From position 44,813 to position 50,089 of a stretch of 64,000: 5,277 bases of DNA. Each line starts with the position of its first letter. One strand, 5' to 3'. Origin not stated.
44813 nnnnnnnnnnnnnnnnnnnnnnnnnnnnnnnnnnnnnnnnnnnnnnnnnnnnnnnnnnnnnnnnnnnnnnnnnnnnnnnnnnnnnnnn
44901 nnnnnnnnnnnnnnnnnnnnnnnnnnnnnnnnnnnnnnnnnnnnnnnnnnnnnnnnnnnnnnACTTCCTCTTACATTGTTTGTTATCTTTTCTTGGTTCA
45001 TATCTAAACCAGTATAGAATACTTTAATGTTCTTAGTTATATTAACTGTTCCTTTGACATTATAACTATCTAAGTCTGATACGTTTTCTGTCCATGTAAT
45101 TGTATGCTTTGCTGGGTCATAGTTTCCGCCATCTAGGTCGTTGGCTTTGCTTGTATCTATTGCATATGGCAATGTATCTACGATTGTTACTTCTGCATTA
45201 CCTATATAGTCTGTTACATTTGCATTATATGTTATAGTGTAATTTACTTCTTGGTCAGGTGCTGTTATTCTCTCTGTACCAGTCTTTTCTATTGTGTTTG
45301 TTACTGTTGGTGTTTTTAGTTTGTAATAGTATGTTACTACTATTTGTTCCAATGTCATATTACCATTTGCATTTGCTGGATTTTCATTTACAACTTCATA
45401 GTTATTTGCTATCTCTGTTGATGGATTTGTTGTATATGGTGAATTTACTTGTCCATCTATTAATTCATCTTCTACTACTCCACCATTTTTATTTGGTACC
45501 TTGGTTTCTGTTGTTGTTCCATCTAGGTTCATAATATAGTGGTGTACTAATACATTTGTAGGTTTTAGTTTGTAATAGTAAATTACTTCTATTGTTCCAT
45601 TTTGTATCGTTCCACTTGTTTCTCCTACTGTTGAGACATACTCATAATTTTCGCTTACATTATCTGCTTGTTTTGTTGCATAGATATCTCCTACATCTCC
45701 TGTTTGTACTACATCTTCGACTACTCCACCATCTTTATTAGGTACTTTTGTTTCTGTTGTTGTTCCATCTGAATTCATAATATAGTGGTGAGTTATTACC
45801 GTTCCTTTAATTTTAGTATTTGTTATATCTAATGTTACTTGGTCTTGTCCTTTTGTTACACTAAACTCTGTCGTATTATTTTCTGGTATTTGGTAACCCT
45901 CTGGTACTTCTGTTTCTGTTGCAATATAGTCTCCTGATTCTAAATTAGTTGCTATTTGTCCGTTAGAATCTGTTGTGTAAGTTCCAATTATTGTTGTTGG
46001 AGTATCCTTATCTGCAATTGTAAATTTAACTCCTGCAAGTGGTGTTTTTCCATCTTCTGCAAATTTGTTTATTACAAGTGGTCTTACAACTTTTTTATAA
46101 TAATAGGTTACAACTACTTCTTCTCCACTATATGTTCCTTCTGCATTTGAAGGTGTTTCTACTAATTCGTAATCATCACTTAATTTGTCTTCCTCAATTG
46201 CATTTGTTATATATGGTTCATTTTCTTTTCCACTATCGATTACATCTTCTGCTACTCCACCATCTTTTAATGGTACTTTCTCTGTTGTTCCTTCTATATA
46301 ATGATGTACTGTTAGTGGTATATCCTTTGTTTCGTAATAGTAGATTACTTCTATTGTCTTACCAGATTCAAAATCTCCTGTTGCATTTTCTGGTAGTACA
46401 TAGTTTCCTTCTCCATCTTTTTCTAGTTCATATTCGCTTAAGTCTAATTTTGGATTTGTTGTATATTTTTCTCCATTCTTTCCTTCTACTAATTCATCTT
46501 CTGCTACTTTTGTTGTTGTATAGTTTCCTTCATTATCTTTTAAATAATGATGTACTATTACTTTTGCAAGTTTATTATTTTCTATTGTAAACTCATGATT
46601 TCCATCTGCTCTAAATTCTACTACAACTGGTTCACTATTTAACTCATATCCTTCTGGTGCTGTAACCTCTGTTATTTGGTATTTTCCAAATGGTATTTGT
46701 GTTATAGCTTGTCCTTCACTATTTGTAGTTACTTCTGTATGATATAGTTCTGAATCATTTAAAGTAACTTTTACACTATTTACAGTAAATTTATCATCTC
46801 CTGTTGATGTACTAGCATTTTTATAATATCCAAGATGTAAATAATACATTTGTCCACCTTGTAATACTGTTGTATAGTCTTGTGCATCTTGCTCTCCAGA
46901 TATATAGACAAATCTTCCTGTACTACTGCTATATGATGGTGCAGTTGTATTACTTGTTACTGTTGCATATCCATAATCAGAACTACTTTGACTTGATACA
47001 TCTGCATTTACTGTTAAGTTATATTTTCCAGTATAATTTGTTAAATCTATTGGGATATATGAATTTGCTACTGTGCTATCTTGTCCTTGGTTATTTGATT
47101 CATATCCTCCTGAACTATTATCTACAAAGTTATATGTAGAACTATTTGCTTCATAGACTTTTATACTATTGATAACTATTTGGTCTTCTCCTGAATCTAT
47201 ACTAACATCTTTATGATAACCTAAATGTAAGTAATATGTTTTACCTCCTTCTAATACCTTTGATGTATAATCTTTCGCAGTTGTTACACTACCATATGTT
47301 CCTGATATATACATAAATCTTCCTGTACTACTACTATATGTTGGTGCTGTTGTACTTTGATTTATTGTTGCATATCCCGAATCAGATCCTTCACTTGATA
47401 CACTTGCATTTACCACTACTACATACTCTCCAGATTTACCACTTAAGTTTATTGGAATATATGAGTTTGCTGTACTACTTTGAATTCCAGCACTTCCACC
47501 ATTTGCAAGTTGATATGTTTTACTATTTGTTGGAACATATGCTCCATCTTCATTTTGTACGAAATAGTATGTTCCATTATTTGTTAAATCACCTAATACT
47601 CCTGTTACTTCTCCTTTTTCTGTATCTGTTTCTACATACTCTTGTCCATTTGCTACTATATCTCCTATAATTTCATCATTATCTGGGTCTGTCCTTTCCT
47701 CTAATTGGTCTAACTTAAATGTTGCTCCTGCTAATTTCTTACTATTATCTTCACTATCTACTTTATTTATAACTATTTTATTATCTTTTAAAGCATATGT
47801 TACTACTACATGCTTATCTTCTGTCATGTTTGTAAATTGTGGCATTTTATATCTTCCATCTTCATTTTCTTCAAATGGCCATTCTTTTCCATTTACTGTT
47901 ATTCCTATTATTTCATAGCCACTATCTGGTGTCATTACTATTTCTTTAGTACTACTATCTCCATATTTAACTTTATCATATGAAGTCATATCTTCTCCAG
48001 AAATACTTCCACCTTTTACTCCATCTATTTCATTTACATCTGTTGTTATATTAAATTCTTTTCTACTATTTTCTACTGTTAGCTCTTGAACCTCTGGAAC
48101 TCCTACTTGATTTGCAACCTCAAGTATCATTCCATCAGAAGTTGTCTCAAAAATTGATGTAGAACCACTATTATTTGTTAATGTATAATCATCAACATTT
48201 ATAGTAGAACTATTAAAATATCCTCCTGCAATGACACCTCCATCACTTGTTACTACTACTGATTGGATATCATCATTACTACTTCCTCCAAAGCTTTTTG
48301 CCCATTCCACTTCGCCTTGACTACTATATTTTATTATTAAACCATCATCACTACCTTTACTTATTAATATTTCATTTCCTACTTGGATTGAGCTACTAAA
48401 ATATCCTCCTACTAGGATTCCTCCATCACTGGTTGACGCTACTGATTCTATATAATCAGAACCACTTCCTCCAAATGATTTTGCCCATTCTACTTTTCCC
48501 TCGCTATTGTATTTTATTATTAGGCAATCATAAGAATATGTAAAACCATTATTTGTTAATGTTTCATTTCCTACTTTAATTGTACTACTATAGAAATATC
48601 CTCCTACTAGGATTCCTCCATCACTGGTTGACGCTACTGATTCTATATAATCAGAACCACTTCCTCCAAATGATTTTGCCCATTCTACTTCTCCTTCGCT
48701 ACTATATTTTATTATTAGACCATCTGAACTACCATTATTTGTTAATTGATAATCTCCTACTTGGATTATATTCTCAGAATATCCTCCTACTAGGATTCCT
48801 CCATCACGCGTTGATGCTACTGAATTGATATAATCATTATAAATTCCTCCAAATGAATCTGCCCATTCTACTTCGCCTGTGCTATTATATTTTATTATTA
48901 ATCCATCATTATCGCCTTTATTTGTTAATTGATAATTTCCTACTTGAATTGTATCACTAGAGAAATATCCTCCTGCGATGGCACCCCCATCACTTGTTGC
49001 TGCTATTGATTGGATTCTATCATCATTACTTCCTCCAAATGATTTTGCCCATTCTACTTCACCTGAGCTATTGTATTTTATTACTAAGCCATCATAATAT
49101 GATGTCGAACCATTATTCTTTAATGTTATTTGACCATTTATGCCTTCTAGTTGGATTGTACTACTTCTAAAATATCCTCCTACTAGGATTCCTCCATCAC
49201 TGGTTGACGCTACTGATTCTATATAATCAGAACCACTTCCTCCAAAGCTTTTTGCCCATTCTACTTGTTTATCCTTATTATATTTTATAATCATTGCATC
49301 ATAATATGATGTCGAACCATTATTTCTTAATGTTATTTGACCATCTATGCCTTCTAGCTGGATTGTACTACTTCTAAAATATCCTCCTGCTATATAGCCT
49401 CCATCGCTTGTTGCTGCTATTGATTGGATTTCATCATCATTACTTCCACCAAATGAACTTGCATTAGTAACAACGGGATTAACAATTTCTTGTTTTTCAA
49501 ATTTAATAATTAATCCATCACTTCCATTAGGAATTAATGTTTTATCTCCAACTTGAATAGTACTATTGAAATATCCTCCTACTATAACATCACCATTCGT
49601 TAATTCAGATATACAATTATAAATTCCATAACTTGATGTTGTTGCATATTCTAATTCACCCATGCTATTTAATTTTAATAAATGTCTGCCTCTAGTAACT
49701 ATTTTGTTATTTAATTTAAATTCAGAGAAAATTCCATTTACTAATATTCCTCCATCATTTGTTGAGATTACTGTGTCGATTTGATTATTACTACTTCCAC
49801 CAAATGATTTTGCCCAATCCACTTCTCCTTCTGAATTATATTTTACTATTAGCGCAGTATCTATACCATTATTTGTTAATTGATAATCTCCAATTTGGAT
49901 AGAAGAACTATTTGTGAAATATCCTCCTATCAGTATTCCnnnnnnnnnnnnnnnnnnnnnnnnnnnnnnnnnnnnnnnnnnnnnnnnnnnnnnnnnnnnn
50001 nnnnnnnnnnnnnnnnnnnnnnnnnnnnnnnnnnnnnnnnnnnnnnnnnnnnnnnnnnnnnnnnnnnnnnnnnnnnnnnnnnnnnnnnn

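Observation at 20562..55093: Tandem pair of giant paralogous surface proteins (5703 and 4665 aa) fills half the window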

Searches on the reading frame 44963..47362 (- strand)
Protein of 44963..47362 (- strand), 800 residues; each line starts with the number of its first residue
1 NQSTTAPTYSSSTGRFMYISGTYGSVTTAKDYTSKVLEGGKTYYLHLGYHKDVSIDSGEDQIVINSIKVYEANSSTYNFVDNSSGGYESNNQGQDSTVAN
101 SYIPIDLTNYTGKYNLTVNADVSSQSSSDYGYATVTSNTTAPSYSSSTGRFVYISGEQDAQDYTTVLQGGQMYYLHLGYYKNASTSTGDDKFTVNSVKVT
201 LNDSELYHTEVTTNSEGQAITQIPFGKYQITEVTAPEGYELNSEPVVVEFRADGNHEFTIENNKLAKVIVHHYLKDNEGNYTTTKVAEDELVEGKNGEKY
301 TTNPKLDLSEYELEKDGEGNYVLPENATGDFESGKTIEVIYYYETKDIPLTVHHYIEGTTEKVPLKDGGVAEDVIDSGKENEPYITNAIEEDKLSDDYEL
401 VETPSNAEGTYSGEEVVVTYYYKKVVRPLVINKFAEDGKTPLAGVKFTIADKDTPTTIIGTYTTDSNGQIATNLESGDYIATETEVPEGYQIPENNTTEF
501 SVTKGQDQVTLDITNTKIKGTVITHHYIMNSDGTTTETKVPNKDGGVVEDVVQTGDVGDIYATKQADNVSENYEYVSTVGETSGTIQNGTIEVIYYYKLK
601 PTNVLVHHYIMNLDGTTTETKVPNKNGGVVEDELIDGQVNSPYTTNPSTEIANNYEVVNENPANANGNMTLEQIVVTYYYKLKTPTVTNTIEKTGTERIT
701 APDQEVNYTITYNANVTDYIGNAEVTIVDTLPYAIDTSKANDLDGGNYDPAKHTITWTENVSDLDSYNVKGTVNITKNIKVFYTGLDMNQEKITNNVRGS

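Call 7: search_protein_families(library=pfam, proteins=[window:44963-47362:-], max_evalue=0.01)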
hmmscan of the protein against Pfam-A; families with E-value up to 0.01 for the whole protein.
window:44963-47362:- (800 aa): 2 families
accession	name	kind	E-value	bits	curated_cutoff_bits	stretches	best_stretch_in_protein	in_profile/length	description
PF17802.7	SpaA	-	9.2e-27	93.5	23.1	2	429-517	3-91/91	Prealbumin-like fold domain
PF06458.18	MucBP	-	1.1e-11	45.7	23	4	351-423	3-63/63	MucBP domain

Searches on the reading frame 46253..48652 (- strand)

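Call 7: search_protein_families(library=pfam, proteins=[window:46253-48652:-], max_evalue=0.01)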
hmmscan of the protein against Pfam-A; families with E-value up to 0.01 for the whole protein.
window:46253-48652:- (800 aa): 3 families
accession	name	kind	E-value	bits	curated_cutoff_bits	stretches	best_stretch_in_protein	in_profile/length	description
PF17802.7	SpaA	-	1e-12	48.5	23.1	2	627-694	19-91/91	Prealbumin-like fold domain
PF25293.1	Beta-prop_EMC1_N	-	0.0013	18.9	34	0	103-159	129-185/219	EMC1 N-terminal beta-propeller domain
PF17164.10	DUF5122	-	0.0062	17.2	27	0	75-87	2-14/36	Domain of unknown function (DUF5122) beta-propeller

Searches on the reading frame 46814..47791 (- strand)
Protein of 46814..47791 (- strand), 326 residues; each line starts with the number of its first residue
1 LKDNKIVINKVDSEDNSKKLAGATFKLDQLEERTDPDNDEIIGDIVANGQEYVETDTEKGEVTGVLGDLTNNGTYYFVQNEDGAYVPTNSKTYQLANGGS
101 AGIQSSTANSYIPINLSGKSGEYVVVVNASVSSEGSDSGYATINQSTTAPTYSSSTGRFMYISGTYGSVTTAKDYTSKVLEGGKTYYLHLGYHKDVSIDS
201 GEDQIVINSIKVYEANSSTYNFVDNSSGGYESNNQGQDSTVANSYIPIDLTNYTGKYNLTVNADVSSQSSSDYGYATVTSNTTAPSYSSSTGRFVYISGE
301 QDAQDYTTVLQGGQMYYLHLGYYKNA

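Call 47: search_solved_structures(query=window:46814-47791:-, max_evalue=1)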
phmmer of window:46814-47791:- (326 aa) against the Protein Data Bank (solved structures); distinct sequences matched with E-value up to 1: 0.

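Call 69: search_protein_families(library=pfam, proteins=[window:46814-47791:-], max_evalue=1)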
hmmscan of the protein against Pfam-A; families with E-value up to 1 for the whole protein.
window:46814-47791:- (326 aa): 2 families
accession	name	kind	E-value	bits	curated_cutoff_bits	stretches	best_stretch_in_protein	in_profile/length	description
PF17802.7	SpaA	-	0.0021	18.6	23.1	1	5-77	2-56/91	Prealbumin-like fold domain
PF04738.18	Lant_dehydr_N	-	0.28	9.7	28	0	261-307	405-453/649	Lantibiotic dehydratase, N terminus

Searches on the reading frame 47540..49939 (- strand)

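Call 7: search_protein_families(library=pfam, proteins=[window:47540-49939:-], max_evalue=0.01)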
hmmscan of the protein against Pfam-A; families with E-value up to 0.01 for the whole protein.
window:47540-49939:- (800 aa): 4 families
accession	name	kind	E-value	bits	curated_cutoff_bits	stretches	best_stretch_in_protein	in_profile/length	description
PF25293.1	Beta-prop_EMC1_N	-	7.4e-12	45.9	34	0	532-588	129-185/219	EMC1 N-terminal beta-propeller domain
PF17164.10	DUF5122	-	1.5e-05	25.6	27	0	504-516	2-14/36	Domain of unknown function (DUF5122) beta-propeller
PF07867.16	DUF1654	-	0.0047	17.1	27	0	28-67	24-63/70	Protein of unknown function (DUF1654)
PF17802.7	SpaA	-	0.0078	16.8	23.1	1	721-792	2-55/91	Prealbumin-like fold domain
